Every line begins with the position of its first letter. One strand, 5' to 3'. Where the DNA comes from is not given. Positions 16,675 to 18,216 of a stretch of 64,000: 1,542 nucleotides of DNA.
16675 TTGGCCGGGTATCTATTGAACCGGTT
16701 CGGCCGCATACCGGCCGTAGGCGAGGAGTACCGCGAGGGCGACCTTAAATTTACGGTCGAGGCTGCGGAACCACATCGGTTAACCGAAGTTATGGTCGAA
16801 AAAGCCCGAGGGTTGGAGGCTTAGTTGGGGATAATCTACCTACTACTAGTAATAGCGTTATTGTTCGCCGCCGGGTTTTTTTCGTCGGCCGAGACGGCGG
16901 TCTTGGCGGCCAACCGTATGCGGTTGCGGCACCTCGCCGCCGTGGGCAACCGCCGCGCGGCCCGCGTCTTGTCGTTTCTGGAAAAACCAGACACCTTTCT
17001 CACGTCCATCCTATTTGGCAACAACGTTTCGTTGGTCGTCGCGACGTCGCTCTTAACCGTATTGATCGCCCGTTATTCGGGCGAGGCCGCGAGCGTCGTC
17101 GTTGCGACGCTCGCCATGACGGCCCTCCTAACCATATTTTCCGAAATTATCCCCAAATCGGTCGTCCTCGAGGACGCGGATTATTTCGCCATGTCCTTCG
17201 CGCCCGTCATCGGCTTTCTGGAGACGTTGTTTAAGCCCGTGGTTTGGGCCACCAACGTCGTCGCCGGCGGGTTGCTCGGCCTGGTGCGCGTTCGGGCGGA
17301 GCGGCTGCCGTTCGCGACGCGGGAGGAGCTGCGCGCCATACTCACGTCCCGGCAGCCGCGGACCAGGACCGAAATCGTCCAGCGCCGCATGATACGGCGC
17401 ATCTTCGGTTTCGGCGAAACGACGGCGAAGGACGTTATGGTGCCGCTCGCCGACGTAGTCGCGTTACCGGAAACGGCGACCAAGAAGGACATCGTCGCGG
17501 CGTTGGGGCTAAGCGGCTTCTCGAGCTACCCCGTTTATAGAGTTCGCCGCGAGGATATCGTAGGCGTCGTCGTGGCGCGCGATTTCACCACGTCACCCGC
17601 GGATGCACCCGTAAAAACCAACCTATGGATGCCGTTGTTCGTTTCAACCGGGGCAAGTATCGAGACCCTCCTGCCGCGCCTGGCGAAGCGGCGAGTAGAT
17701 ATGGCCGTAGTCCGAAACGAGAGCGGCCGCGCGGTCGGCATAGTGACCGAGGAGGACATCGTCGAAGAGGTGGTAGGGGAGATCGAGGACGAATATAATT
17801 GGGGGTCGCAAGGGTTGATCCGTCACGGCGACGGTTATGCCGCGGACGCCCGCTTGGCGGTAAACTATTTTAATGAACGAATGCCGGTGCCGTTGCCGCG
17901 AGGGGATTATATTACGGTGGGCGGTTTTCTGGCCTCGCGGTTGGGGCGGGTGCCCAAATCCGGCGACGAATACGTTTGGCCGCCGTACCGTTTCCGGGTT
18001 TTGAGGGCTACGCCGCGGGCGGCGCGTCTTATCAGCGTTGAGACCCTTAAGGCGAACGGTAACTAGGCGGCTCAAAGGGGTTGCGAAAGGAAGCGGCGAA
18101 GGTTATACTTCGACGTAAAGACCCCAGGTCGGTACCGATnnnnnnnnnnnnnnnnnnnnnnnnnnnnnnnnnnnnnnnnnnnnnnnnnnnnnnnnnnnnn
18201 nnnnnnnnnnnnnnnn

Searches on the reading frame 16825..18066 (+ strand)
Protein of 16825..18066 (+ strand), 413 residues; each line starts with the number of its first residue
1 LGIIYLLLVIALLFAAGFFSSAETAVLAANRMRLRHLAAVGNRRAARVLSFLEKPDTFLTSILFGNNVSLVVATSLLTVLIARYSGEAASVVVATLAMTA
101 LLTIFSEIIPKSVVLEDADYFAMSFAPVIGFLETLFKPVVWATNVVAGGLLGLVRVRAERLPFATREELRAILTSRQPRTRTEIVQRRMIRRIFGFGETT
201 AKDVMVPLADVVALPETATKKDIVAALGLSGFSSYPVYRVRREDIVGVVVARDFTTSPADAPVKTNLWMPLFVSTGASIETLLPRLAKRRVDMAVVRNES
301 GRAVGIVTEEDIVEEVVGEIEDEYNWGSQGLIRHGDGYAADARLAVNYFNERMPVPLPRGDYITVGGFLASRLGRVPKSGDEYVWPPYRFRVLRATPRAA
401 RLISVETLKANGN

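Call 47: search_protein_families(library=pfam, proteins=[window:16825-18066:+])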
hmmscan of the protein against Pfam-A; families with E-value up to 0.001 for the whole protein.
window:16825-18066:+ (413 aa): 3 families
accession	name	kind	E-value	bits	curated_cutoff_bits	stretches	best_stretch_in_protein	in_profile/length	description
PF01595.25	CNNM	-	6.7e-42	143.6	28.4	1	8-176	2-171/181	Cyclin M transmembrane N-terminal domain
PF03471.22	CorC_HlyC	-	2.2e-14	53.7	27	1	335-406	5-78/81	Transporter associated domain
PF00571.33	CBS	-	5.4e-11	43.1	24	1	270-317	9-56/57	CBS domain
